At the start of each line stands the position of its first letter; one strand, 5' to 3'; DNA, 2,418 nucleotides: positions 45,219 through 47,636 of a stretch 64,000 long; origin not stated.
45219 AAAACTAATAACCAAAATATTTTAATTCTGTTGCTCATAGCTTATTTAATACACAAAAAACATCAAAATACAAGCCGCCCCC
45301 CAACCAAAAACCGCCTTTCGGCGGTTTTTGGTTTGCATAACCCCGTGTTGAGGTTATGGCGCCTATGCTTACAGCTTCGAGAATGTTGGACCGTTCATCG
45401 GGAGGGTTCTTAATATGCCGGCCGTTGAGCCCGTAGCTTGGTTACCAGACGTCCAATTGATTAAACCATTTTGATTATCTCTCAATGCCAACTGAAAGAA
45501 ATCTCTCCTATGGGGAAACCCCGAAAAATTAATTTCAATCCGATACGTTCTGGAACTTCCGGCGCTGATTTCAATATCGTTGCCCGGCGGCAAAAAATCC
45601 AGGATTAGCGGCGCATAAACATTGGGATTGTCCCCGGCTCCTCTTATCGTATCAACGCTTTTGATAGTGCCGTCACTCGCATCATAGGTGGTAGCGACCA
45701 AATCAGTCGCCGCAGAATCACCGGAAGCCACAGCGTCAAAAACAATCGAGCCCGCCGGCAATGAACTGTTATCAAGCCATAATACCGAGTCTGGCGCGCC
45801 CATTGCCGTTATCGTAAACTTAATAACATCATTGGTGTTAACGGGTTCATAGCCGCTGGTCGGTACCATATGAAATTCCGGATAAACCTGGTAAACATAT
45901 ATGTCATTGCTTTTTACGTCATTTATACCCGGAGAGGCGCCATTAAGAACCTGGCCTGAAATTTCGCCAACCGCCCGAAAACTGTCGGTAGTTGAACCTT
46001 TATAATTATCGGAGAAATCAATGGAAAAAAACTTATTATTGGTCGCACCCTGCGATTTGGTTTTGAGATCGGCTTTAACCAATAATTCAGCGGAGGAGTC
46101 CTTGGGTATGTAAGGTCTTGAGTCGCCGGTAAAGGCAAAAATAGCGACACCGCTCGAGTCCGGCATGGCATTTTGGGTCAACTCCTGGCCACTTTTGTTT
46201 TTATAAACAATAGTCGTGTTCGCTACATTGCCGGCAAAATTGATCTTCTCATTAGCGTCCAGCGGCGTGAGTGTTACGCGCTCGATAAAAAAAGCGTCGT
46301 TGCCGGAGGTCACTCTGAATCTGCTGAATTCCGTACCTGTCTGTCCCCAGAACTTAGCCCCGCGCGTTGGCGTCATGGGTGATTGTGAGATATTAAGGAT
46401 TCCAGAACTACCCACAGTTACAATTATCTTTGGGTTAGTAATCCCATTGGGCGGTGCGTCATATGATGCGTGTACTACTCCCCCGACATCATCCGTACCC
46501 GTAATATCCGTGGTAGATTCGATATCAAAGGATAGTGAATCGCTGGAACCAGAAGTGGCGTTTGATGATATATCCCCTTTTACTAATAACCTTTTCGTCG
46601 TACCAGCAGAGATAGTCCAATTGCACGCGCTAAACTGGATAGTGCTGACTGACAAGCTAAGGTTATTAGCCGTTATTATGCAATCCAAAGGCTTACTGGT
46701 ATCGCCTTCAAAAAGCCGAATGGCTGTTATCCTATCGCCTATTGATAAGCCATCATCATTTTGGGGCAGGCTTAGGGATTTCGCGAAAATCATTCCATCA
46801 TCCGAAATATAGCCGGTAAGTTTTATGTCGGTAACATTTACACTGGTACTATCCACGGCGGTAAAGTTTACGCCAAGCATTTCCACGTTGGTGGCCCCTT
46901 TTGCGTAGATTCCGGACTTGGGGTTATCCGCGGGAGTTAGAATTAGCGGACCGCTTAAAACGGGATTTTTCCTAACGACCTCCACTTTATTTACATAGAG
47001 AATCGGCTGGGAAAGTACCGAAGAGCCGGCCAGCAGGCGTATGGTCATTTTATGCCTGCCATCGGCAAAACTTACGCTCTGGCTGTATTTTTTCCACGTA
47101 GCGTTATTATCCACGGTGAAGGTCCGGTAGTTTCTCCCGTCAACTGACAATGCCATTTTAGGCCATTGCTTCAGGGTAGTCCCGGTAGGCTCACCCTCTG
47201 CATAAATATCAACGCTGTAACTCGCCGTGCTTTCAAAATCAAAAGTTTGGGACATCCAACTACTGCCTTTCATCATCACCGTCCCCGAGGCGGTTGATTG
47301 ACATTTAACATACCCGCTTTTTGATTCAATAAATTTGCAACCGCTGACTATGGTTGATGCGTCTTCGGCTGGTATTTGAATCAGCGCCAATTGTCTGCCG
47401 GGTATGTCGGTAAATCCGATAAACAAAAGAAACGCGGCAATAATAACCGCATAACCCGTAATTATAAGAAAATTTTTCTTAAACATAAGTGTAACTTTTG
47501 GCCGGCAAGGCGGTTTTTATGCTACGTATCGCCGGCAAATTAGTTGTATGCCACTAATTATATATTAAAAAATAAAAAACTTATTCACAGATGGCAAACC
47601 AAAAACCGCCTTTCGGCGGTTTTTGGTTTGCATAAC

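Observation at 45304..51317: Two paralogous giant surface proteins share a conserved extreme C-terminus (LPMNGPT[F/L]SKL-stop) and a duplicated 3' block including the terminator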

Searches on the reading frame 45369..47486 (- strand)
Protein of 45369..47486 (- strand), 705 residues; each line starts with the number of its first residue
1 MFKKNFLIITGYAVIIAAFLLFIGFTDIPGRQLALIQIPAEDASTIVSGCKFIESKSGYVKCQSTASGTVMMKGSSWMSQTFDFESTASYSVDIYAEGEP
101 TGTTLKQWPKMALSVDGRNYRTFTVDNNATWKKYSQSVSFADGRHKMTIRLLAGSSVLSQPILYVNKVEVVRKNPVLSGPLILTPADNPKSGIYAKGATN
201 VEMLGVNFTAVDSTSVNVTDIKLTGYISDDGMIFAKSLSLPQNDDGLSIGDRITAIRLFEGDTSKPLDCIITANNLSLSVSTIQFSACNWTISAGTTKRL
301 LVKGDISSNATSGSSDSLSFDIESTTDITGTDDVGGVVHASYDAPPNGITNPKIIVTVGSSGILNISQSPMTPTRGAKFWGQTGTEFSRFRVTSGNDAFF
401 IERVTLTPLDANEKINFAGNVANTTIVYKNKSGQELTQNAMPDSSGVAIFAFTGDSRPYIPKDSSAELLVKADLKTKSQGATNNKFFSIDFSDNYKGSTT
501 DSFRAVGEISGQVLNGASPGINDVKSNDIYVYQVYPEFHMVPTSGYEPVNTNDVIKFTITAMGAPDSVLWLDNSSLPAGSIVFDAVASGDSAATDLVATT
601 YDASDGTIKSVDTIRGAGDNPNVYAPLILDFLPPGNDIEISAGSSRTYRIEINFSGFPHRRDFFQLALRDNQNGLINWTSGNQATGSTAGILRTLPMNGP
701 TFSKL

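Call 6: search_protein_families(library=pfam, proteins=[window:45369-47486:-], max_evalue=1)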
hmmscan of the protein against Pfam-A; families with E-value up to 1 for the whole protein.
window:45369-47486:- (705 aa): 2 families
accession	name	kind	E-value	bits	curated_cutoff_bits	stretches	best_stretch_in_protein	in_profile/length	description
PF16841.11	CBM60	-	0.0068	17.3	28.2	1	92-150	2-54/91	Ca-dependent carbohydrate-binding module xylan-binding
PF13860.13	FlgD_ig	-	0.084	13.3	27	0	415-454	16-56/79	FlgD Ig-like domain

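Call 9: find_homologous_proteins(query=window:45369-47486:-)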
Query window:45369-47486:- (705 aa): 11 proteins with E <= 0.001 among 8000 candidates.
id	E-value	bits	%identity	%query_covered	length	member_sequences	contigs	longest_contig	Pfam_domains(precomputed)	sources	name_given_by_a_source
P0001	0.0e+0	1565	100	100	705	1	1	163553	-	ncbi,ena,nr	ncbi:MAG: hypothetical protein CEN90_347 [Parcubacteria group bacterium Licking1014_17]|nr:MAG: hypo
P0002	3.8e-163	562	53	74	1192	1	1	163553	-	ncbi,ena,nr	ncbi:MAG: putative Ca2+-binding protein [Parcubacteria group bacterium Licking1014_17]|nr:MAG: putat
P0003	2.5e-108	381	38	89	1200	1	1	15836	-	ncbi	-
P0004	6.5e-108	380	41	75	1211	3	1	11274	-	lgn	-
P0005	3.2e-101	358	41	73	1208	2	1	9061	-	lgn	-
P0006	1.2e-96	342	39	74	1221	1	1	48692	-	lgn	-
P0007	6.9e-95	337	39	75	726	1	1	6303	-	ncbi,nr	ncbi:MAG: hypothetical protein Q8Q06_02515, partial [bacterium]|nr:hypothetical protein [bacterium]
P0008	1.7e-87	312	38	73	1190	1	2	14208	PF01471.24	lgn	-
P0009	4.7e-73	264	37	74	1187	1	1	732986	-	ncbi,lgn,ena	-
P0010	7.8e-13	66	26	84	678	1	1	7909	-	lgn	-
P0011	1.6e-8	51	25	70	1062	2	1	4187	-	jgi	jgi:hypothetical protein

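Call 25: find_encoding_contigs(protein=P0006, flank=6000, max_places=2)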
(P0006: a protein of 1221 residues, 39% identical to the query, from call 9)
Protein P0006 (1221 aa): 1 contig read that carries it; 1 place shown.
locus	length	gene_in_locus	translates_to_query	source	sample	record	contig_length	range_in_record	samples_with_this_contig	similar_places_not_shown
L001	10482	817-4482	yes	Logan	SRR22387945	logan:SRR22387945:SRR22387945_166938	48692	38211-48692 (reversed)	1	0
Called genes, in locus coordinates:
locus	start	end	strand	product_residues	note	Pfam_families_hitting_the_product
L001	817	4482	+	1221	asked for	-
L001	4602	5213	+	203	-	-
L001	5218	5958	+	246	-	-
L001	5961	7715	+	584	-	PF00515:TPR_1 (faint), PF13424:TPR_12 (weak)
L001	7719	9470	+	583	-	PF13181:TPR_8 (faint), PF13431:TPR_17 (faint), PF13432:TPR_16 (faint), PF14559:TPR_19 (faint), PF25064:ARM_TT21_5th (faint), PF00515:TPR_1, PF07719:TPR_2, PF13414:TPR_11, +5 more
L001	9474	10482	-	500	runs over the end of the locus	-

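Call 27: find_encoding_contigs(protein=P0009, flank=6000, max_places=2)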
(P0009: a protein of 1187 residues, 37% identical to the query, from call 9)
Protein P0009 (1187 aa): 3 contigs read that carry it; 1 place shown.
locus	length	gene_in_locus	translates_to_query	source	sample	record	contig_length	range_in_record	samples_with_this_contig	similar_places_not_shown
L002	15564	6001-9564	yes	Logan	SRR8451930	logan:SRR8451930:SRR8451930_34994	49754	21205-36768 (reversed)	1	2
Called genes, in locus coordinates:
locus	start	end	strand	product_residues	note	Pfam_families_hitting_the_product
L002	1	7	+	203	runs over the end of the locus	-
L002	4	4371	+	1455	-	PF00565:SNase, PF00932:LTD, PF13360:PQQ_2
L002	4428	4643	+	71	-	-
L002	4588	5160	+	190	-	PF08843:AbiEii (weak), PF19502:DUF6036 (weak)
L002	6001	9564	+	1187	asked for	-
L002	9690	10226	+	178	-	-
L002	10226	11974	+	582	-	PF20308:TPR-S (faint), PF13432:TPR_16 (weak), PF00515:TPR_1, PF07719:TPR_2 (weak), PF13181:TPR_8, PF13414:TPR_11, PF13431:TPR_17 (weak), PF14559:TPR_19 (weak), +6 more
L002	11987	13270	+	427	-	PF22807:TrAA12, PF23500:DUF7133 (weak), PF07995:GSDH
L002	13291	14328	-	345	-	-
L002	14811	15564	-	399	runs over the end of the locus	PF13477:Glyco_trans_4_2 (weak), PF13439:Glyco_transf_4, PF13579:Glyco_trans_4_4, PF00534:Glycos_transf_1, PF13692:Glyco_trans_1_4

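Call 28: find_encoding_contigs(protein=P0003, flank=6000, max_places=2)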
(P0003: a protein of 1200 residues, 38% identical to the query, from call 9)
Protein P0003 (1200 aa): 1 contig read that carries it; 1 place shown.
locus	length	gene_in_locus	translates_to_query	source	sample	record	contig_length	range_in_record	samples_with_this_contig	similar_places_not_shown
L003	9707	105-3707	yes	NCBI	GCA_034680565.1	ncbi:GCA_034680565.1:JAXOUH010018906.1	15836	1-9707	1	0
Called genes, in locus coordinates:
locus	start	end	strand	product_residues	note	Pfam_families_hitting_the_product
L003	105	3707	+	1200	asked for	-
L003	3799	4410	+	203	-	-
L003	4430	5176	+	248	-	-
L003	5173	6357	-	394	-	PF13439:Glyco_transf_4, PF13579:Glyco_trans_4_4, PF00534:Glycos_transf_1, PF13692:Glyco_trans_1_4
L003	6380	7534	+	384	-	PF13439:Glyco_transf_4, PF13579:Glyco_trans_4_4 (weak), PF00534:Glycos_transf_1, PF13692:Glyco_trans_1_4, PF13524:Glyco_trans_1_2 (weak)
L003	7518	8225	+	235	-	PF13641:Glyco_tranf_2_3, PF00535:Glycos_transf_2, PF10111:Glyco_tranf_2_2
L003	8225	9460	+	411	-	PF13439:Glyco_transf_4, PF13579:Glyco_trans_4_4, PF00534:Glycos_transf_1, PF13692:Glyco_trans_1_4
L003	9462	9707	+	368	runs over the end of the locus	PF20706:GT4-conflict, PF00534:Glycos_transf_1, PF13692:Glyco_trans_1_4, PF13524:Glyco_trans_1_2 (weak)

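Call 36: find_encoding_contigs(protein=P0001, flank=10000, max_places=3)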
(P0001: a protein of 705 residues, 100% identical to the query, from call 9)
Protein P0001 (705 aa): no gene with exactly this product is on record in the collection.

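Call 40: find_related_loci(query=A3, collection=genome_contigs, flank=6000)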
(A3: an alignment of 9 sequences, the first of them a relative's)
Query A3 (1192 aa) in genome_contigs; peptide patterns used: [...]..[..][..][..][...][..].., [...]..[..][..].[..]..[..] (x = any residue, [..] = any of these).
51 stretches matched a pattern; 29 encode a relative of the query (tblastn E <= 1e-3); 29 distinct loci.
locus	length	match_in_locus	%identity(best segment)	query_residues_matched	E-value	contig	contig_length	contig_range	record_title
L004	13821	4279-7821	52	2-1187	0e+0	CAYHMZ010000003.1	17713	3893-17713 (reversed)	MAG TPA_asm: uncultured Candidatus Saccharibacteria bacterium isolate ERP119705_co13_640 genome assembly, contig: NODE_4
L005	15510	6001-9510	50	5-1191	0e+0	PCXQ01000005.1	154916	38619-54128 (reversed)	MAG: Candidatus Yanofskybacteria bacterium CG10_big_fil_rev_8_21_14_0_10_36_16 CG10_8_21_14_0.10_scaffold_143_c, whole g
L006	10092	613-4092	48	17-1188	0e+0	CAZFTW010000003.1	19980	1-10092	MAG TPA_asm: uncultured Candidatus Saccharibacteria bacterium isolate binchicken_co227_337 genome assembly, contig: NODE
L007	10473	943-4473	48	1-1189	0e+0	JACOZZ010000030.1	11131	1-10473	MAG: Candidatus Yanofskybacteria bacterium isolate NC_groundwater_218_Ag_S-0.1um_43_10 S4_GD2017_2_S1_scaffold_4369, who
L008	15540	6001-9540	52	1-1191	0e+0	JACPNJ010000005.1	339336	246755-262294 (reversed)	MAG: Candidatus Yanofskybacteria bacterium isolate NC_groundwater_572_Ag_S-0.1um_42_14 S35_SO-1_scaffold_295557, whole g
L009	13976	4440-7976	48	4-1186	0e+0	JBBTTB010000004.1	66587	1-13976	MAG: Patescibacteria group bacterium isolate H41-bin004_1 H41_bin004_1_000000000004, whole genome shotgun sequence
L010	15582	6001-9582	48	5-1191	0e+0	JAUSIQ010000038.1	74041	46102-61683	MAG: bacterium isolate E14_metabat.bin.263 E14_k141_181358, whole genome shotgun sequence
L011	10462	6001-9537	47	4-1186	0e+0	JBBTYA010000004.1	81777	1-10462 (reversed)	MAG: Patescibacteria group bacterium isolate H51-bin004_1 H51_bin004_1_000000000004, whole genome shotgun sequence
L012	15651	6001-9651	47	6-1191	0e+0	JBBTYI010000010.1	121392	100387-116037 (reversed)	MAG: Patescibacteria group bacterium isolate H43-bin026_1 H43_bin026_1_000000000010, whole genome shotgun sequence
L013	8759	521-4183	46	9-1191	0e+0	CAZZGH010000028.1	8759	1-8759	MAG TPA_asm: uncultured Candidatus Saccharibacteria bacterium isolate binchicken_co38_350 genome assembly, contig: NODE_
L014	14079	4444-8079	46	5-1191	0e+0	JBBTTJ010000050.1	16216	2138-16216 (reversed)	MAG: Patescibacteria group bacterium isolate H14-bin022_1 H14_bin022_1_000000000050, whole genome shotgun sequence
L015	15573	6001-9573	46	5-1184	0e+0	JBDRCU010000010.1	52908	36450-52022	MAG: Parcubacteria group bacterium isolate MEGAHIT-group-1.202 k141_1815185, whole genome shotgun sequence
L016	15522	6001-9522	48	1-1189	0e+0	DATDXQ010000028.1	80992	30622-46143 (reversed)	MAG TPA_asm: Candidatus Paceibacterota bacterium isolate SMAG_U8143 k141_2147884, whole genome shotgun sequence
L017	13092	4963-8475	49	1-1188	0e+0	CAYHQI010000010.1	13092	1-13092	MAG TPA_asm: uncultured Candidatus Saccharibacteria bacterium isolate ERP119705_co15_11 genome assembly, contig: NODE_53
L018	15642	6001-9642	45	5-1191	0e+0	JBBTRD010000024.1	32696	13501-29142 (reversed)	MAG: Patescibacteria group bacterium isolate H41-bin020_1 H41_bin020_1_000000000024, whole genome shotgun sequence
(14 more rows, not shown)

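Call 49: predict_structure(alignment_id=A3)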
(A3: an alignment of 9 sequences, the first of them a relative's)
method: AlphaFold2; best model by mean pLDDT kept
length: 1192 residues; sequences in the alignment: 9
mean_pLDDT: 59.2   pTM: 0.38
mean pLDDT of the five models: 59.2, 59.1, 58.9, 58.5, 53.4
residues with pLDDT >= 90: 17; 70-90: 355; 50-70: 392; < 50: 428
segments of 3 or more residues with pLDDT < 50: 1-84, 104-107, 117-126, 128-130, 156-170, 272-274, 308-315, 319-322, 343-346, 432-456, 459-465, 471-476, 494-496, 546-548, 591-595, 611-622, 631-633, 635-655, 707-721, 818-827, 971-976, 1000-1004, 1015-1034, 1038-1089, 1097-1134, 1148-1181, 1183-1185, 1190-1192
pLDDT, mean of each block of 10 residues (from residue 1): 23 31 39 39 33 34 31 31 50 60 51 56 47 57 62 44 34 71 58 76 81 73 78 74 79 77 80 60 81 69 57 45 59 82 59 80 86 86 82 68 83 72 61 38 39 48 51 49 64 55 67 63 54 74 58 62 70 64 68 50 59 35 53 46 33 49 63 76 64 78 51 40 57 78 75 61 81 78 67 60 69 57 46 73 65 62 79 83 64 76 88 86 80 84 84 61 59 56 79 54 48 49 43 48 43 47 47 45 42 48 44 45 43 50 50 43 36 42 49 38
secondary structure, 60 per line:
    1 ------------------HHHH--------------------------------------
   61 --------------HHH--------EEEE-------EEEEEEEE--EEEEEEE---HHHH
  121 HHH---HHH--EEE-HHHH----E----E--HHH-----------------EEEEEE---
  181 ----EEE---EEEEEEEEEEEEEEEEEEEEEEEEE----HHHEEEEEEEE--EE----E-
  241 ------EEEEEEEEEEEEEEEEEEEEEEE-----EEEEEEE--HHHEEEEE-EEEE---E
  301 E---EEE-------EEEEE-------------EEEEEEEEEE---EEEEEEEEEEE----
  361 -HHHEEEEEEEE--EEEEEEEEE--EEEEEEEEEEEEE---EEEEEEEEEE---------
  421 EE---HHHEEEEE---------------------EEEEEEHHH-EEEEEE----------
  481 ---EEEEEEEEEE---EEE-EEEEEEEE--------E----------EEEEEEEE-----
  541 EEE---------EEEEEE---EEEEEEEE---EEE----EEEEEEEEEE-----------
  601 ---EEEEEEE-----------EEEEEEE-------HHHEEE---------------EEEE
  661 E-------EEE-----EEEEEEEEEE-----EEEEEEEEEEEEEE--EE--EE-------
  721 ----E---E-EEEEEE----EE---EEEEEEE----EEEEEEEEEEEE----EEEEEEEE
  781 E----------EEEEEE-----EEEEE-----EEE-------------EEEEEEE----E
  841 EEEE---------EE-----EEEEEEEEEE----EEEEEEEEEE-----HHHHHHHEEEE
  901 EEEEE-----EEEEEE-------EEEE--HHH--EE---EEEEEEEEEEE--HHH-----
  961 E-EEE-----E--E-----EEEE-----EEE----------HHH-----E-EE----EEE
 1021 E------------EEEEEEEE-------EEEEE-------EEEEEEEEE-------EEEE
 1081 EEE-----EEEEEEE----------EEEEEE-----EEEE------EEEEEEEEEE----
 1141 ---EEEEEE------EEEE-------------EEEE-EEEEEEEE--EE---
elements in order (helices of 4 or more, strands of 3 or more residues): H19-22 E86-89 E97-104 E107-113 H117-123 E132-134 H136-139 E172-177 E185-187 E191-215 E223-230 E247-269 E275-281 E287-291 E293-296 E305-307 E315-319 E333-342 E346-356 E365-372 E375-383 E386-398 E402-411 E429-433 E455-460 E465-470 E484-493 E497-499 E501-508 E528-535 E541-543 E553-558 E562-569 E573-575 E580-589 E604-610 E622-628 E639-641 E657-661 E669-671 E677-686 E692-705 E731-736 E746-752 E757-768 E773-781 E792-797 E803-807 E813-815 E829-835 E840-844 E861-870 E875-884 H890-896 E897-905 E911-916 E924-927 E940-950 E963-965 E980-983 E989-991 E1018-1021 E1034-1041 E1049-1053 E1061-1069 E1077-1083 E1089-1095 E1106-1111 E1117-1120 E1127-1136 E1144-1149 E1156-1159 E1173-1176 E1178-1185
